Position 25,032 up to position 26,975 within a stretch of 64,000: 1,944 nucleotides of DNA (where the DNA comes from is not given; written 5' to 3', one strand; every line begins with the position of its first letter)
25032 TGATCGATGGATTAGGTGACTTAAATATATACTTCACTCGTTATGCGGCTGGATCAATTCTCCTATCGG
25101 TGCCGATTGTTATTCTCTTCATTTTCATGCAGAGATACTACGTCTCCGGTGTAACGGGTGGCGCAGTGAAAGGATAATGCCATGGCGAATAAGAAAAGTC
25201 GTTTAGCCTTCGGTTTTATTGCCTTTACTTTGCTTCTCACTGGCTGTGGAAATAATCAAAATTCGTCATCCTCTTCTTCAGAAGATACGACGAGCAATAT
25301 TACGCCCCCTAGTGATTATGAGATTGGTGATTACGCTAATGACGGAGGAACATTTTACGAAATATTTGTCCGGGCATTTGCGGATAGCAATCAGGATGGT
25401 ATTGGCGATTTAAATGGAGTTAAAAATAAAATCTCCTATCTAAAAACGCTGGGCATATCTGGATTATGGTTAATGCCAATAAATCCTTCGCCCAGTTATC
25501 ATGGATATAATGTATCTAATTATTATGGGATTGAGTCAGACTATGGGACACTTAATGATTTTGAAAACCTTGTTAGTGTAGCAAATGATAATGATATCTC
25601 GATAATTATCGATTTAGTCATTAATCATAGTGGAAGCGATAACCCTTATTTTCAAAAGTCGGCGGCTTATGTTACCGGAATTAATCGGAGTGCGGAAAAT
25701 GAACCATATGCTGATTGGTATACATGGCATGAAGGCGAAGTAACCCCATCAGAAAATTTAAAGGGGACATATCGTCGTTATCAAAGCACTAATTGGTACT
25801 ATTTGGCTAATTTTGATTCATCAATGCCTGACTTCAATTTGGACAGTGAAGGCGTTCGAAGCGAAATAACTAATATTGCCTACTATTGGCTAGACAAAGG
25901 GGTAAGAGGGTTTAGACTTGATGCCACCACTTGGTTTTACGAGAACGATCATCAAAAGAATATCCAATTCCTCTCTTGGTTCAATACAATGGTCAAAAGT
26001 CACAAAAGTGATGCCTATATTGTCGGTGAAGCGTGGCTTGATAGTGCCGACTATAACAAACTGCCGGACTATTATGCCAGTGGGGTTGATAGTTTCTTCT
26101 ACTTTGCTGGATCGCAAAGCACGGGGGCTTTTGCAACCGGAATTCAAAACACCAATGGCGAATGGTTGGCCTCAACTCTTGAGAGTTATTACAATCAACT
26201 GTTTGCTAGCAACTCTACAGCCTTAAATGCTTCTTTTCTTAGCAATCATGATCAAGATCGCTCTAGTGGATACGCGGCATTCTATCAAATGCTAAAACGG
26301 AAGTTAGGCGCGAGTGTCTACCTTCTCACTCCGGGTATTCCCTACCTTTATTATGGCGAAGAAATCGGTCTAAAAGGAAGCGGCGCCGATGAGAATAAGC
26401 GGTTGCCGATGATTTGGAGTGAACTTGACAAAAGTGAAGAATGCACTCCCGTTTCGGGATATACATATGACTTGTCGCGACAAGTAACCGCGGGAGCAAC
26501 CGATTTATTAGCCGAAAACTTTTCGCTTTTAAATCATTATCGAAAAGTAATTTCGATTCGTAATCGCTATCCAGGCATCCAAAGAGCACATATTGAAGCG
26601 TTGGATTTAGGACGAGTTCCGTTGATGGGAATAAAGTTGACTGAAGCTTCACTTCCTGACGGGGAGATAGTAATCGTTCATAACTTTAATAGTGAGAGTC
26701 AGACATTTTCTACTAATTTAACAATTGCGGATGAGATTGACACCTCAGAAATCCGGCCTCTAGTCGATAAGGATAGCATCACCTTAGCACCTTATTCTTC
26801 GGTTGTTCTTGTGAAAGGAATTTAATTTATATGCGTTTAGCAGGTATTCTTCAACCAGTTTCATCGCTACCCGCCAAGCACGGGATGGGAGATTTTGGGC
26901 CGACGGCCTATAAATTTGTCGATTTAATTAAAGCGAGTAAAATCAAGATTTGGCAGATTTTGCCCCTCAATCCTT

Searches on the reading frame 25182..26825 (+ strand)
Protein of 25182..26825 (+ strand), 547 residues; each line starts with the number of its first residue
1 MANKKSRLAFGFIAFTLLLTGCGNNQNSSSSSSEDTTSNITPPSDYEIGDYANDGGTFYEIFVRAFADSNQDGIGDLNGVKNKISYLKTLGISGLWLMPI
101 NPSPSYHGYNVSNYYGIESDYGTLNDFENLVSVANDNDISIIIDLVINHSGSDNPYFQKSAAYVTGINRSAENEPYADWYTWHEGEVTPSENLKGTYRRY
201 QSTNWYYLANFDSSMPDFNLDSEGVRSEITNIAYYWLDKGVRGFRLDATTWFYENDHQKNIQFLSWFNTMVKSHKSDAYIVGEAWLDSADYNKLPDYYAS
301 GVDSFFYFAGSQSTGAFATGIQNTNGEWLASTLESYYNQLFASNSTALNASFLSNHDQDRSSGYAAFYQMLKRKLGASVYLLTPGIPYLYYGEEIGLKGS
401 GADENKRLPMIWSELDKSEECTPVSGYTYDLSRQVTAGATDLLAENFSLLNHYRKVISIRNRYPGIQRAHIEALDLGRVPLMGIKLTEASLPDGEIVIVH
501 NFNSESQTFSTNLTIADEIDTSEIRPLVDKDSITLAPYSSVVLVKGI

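Call 5: search_protein_families(library=pfam, proteins=[window:25182-26825:+], max_evalue=0.1)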
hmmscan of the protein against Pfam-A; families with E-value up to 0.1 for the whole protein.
window:25182-26825:+ (547 aa): 2 families
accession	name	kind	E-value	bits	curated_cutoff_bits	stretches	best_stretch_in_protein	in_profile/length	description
PF00128.31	Alpha-amylase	-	5.5e-75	253.7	22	1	61-466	2-443/446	Alpha amylase, catalytic domain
PF23915.1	SusG_C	-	0.0002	22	27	1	495-542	12-62/62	Alpha-amylase SusG C-terminal domain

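Call 6: search_protein_families(library=ncbifam, proteins=[window:25182-26825:+], max_evalue=0.1)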
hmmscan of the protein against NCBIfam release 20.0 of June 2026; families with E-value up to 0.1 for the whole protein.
window:25182-26825:+ (547 aa): 39 families (the best 25 are shown)
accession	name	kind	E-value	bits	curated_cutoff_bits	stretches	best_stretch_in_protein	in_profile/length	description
TIGR02403.1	trehalose_treC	equivalog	5.3e-62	210.2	799.05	2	57-398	6-364/544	alpha,alpha-phosphotrehalase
TIGR02456.1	treS_nterm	equivalog_domain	1.9e-58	198.3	678.35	2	57-260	7-210/539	maltose alpha-D-glucosyltransferase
NF051899.1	BetGalacBglAAgro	equivalog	5.6e-51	173.5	900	2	55-259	5-209/537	beta-galactosidase BglA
NF041090.1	Cyc-maltodext_AglB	equivalog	1.9e-47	162.2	540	1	75-421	62-355/470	cyclomaltodextrinase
NF008183.0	PRK10933.1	subfamily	9.9e-47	159.8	535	2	56-250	11-203/551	alpha,alpha-phosphotrehalase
NF008051.0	PRK10785.1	equivalog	1e-37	129.7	568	1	75-420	176-508/607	maltodextrin glucosidase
NF041321.1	Alpha-amyl_MalA_Halo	equivalog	7.1e-37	127.1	875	1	26-400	231-558/666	alpha-amylase MalA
NF011083.0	PRK14510.1-2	equivalog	3.4e-29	101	1322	1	75-298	220-428/1186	bifunctional glycogen debranching protein GlgX/4-alpha-glucanotransferase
TIGR02402.1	trehalose_TreZ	equivalog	3e-24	85.2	538.8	2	45-166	79-202/545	malto-oligosyltrehalose trehalohydrolase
NF006970.0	PRK09441.1-3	equivalog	2.7e-19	69.2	516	1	60-391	40-353/466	alpha-amylase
NF006969.0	PRK09441.1-2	equivalog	2.4e-15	56.4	382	2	77-183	21-138/483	alpha-amylase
NF007053.0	PRK09505.1-3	equivalog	4.1e-15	55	1269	2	227-418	441-632/687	alpha-amylase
TIGR02401.1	trehalose_TreY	equivalog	2.2e-14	52.7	498.65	1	78-179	16-115/838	malto-oligosyltrehalose synthase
NF007051.0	PRK09505.1-1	equivalog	3.7e-13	48.4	864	2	75-206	236-378/686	alpha-amylase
NF007059.0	PRK09505.2-4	equivalog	2.3e-12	46.1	865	2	75-151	226-317/683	alpha-amylase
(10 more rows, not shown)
